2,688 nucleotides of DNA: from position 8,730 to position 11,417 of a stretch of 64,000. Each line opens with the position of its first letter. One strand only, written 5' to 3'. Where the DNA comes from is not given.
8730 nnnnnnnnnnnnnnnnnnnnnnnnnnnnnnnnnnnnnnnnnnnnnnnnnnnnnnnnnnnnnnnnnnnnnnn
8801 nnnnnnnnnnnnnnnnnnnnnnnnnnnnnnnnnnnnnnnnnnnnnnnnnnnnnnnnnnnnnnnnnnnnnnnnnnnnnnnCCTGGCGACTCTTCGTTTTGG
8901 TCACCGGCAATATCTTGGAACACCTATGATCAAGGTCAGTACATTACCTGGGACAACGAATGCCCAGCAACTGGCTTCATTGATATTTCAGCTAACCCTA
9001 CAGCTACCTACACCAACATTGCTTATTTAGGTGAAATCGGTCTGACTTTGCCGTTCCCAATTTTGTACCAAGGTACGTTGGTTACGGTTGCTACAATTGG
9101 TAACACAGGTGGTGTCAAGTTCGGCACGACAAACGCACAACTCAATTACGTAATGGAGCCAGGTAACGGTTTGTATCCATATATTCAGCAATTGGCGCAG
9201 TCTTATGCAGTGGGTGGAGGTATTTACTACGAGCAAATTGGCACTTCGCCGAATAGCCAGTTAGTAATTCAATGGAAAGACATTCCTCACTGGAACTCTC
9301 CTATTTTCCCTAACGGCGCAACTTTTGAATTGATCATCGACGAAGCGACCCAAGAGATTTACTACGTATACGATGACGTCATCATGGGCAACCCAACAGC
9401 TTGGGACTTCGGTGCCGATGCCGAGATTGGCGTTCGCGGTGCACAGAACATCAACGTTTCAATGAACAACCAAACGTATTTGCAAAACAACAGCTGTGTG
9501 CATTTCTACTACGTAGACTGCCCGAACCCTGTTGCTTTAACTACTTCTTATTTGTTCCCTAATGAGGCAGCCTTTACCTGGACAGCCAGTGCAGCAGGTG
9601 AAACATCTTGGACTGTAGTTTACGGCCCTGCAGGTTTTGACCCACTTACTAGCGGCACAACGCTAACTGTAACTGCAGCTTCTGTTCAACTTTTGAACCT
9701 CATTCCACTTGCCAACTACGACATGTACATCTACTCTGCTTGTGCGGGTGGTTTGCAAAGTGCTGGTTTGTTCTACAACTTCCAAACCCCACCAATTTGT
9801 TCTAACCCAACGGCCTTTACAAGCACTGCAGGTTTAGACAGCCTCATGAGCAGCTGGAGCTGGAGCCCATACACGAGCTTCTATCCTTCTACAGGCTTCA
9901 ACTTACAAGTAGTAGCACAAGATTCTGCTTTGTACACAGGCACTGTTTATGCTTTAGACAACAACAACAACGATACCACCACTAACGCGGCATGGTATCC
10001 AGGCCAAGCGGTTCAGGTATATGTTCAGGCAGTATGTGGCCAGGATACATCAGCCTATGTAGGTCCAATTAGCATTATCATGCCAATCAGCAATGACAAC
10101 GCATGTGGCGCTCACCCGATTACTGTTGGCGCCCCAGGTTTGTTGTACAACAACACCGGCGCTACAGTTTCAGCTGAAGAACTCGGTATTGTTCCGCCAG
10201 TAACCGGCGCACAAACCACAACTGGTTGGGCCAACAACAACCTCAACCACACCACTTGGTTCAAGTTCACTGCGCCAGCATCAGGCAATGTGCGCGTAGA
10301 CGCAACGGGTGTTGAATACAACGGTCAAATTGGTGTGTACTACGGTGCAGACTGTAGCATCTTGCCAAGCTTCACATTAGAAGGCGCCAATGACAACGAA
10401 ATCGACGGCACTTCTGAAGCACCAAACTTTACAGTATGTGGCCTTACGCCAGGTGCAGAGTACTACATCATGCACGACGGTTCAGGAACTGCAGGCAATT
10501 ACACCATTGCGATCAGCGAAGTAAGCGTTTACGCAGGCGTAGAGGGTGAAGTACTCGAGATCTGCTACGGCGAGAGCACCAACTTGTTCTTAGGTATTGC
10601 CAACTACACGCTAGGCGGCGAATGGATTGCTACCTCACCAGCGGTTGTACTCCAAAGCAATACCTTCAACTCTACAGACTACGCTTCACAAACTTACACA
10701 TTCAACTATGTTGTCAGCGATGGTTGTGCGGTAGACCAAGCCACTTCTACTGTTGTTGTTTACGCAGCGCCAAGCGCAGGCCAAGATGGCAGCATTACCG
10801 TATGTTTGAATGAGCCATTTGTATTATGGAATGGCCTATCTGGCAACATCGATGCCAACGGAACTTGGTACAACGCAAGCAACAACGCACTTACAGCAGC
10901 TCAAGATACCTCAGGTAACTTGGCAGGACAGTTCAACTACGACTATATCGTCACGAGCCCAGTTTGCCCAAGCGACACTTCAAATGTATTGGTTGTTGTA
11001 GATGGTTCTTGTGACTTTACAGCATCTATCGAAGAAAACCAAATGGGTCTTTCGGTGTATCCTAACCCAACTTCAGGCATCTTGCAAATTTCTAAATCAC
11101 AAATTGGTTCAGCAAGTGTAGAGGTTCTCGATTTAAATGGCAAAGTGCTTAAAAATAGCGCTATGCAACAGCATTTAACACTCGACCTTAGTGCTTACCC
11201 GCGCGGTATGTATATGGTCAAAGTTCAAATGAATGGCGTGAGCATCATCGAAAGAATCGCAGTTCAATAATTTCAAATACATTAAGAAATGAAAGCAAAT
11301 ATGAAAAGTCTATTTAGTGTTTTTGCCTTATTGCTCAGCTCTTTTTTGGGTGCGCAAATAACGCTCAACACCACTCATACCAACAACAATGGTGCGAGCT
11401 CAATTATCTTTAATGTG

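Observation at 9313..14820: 1509-bp perfectly identical tract shared by two adjacent paralogs, with sharp breakpoints (recent gene conversion?)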

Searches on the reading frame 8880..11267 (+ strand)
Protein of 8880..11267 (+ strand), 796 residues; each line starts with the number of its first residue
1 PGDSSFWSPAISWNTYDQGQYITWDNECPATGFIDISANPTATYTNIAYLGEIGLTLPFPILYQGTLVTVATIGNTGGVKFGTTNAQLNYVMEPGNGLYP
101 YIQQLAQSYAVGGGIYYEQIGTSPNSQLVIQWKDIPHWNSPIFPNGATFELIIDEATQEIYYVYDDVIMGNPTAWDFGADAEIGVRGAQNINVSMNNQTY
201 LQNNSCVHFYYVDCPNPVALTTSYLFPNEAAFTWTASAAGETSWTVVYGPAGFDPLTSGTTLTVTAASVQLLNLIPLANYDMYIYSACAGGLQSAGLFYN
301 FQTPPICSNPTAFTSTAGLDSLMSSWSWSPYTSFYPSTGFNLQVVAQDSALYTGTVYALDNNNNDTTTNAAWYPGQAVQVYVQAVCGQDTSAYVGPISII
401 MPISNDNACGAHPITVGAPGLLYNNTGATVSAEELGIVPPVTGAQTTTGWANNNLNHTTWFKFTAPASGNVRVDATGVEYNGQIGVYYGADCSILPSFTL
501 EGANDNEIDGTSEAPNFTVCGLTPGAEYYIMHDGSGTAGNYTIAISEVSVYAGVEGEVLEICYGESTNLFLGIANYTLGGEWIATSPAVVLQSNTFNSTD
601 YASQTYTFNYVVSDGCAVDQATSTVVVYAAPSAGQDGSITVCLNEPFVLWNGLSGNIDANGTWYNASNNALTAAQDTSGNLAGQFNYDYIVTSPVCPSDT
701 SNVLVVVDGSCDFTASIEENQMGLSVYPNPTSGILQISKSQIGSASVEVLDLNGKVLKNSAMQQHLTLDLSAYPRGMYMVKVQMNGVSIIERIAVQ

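Call 53: predict_structure(alignment_id=A2)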
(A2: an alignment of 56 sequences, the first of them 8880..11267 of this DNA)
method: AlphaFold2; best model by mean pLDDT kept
length: 796 residues; sequences in the alignment: 56
mean_pLDDT: 73.4   pTM: 0.37
mean pLDDT of the five models: 73.4, 67.4, 67.1, 65.4, 62.8
residues with pLDDT >= 90: 64; 70-90: 488; 50-70: 136; < 50: 108
segments of 3 or more residues with pLDDT < 50: 1-31, 139-141, 166-205, 210-213, 289-292, 441-449, 506-513, 716-720
pLDDT, mean of each block of 10 residues (from residue 1): 25 32 46 74 76 83 66 78 71 55 51 77 79 64 60 73 51 37 37 37 48 63 77 74 83 84 88 85 73 67 75 80 80 67 84 84 83 77 81 84 75 83 77 70 41 70 88 69 77 74 57 63 89 74 81 84 87 81 78 83 82 76 87 90 85 85 89 82 90 87 89 55 71 84 86 88 87 87 83 84
secondary structure, 60 per line:
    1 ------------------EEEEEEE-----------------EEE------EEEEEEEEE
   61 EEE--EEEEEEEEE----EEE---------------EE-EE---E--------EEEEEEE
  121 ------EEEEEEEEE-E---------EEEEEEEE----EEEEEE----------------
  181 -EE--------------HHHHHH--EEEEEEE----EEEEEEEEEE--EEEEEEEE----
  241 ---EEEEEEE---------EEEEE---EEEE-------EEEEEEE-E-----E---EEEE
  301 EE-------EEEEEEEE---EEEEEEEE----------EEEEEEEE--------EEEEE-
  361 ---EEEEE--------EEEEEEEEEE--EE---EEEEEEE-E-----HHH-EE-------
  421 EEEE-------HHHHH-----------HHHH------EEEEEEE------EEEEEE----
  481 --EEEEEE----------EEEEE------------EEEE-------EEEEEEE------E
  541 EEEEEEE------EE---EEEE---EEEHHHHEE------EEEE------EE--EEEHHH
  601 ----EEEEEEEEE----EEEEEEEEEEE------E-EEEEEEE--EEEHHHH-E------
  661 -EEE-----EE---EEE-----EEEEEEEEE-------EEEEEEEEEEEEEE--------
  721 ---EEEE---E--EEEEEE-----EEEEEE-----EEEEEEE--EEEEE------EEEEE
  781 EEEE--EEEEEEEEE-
elements in order (helices of 4 or more, strands of 3 or more residues): E19-25 E43-45 E52-63 E66-74 E79-81 E114-120 E127-135 E147-154 E159-164 H198-203 E206-212 E217-226 E229-236 E244-250 E260-264 E268-271 E279-285 E297-302 E310-317 E321-328 E339-346 E355-359 E364-368 E377-386 E394-400 E421-424 H432-436 H448-451 E458-464 E471-476 E483-488 E499-503 E516-519 E527-533 E540-547 E559-562 E566-568 H569-572 E581-584 E595-597 E605-613 E618-628 E637-643 E646-648 H649-652 E662-664 E675-677 E683-691 E699-712 E724-727 E734-739 E745-750 E756-762 E765-769 E776-784 E787-795
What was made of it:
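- Tried and rejected: The AlphaFold2 model places both edges inside domains (call 53).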

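Call 61: fold_search(model_id=the predicted structure, library=pdb)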
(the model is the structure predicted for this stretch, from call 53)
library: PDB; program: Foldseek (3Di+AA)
matches with E <= 10: 1761; with E <= 0.001: 665
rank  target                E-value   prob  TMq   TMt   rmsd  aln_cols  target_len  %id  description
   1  8q6t_I                5.5e-14  1.00  0.16  0.13  56.3       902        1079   12  Helical reconstruction of the relaxed thick filament from FIB milled left ventricular mouse myofibrils (released 2023-11-01)
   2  9fly_A                1.8e-13  1.00  0.14  0.14  51.1       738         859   13  CryoEM structure of the base (4151-5009) in the grappling hook protein A (GhpA) in the bacterium Aureispira sp. CCB-QB (released 2024-10-16)
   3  6mfa                  3.8e-12  1.00  0.14  0.27  46.6       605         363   14  Fragment of human fibronectin containing the 4th-7th type III domains (released 2019-09-18)
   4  6tpw                  2.5e-11  1.00  0.14  0.25  29.6       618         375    9  Crystal structures of FNIII domain one through four of the human leucocyte common antigen-related protein ( LAR) (released 2020-05-13)
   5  8g4l_ao               3.7e-11  1.00  0.14  0.18  46.1       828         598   10  Cryo-EM structure of the human cardiac myosin filament (released 2023-11-01)
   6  1fnh                  1.1e-10  1.00  0.14  0.35  16.1       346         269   16  CRYSTAL STRUCTURE OF HEPARIN AND INTEGRIN BINDING SEGMENT OF HUMAN FIBRONECTIN (released 1999-03-16)
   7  3r8q                  1.6e-10  1.00  0.16  0.36  11.9       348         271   16  Structure of Fibronectin domain 12-14 (released 2012-04-11)
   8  6xay_A                1.6e-10  1.00  0.13  0.33  15.3       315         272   15  Structure of a fragment of human fibronectin containing the 10th, 11th and 12th type III domains (released 2021-06-09)
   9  1fnf                  1.7e-10  1.00  0.15  0.27  22.0       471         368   14  FRAGMENT OF HUMAN FIBRONECTIN ENCOMPASSING TYPE-III REPEATS 7 THROUGH 10 (released 1996-01-29)
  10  8d82_A                2.0e-10  1.00  0.11  0.14  26.0       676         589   12  Cryo-EM structure of human IL-6 signaling complex in detergent: model containing full extracellular domains (released 2023-03-29)
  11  3t1w                  2.1e-10  1.00  0.18  0.33  31.7       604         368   10  Structure of the four-domain fragment Fn7B89 of oncofetal fibronectin (released 2012-03-21)
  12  8v2b_B                3.3e-10  1.00  0.15  0.18  29.4       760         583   10  Cryo-EM structure of mouse type II OSM receptor complex: model for full extracellular assembly (released 2024-11-20)
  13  8v29_C                3.7e-10  1.00  0.10  0.10  39.1       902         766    9  Cryo-EM structure of human type I OSM receptor complex: model for full extracellular assembly (released 2024-11-20)
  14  8qy6_A                4.2e-10  1.00  0.16  0.19  31.5       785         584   10  Structure of interleukin 6 (gp130 P496L mutant). (released 2024-02-21)
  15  9ba4_A                4.6e-10  1.00  0.14  0.12  38.2       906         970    9  Full-length cross-linked Contactin 2 (CNTN2) (released 2024-07-17)
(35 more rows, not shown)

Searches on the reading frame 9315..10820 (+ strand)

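Call 39: search_protein_families(library=pfam, proteins=[window:9315-10820:+], max_evalue=1)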
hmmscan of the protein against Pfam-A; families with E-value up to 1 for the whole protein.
window:9315-10820:+ (502 aa): 2 families
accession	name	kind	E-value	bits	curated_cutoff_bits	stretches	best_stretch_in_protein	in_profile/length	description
PF00041.27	fn3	-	1.2e-05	25.9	25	1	82-146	13-73/84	Fibronectin type III domain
PF23759.1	GBD_T9SS_assoc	-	0.044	14.5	27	1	308-333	40-65/116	Galactose binding domain-like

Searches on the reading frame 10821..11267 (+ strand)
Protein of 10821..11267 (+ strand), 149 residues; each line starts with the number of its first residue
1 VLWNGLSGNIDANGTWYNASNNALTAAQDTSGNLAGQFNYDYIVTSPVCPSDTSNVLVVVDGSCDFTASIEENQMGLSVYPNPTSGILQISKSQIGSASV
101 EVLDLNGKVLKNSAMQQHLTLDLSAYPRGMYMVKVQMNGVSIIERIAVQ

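Call 39: search_protein_families(library=pfam, proteins=[window:10821-11267:+], max_evalue=1)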
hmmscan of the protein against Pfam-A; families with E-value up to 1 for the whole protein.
window:10821-11267:+ (149 aa): 2 families
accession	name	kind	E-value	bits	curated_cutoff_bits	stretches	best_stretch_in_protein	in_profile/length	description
PF18962.6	Por_Secre_tail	-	4.5e-15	56.1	27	1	79-147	1-74/75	Secretion system C-terminal sorting domain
PF11589.14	DUF3244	-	0.0029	18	25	1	87-140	30-88/96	Domain of unknown function (DUF3244)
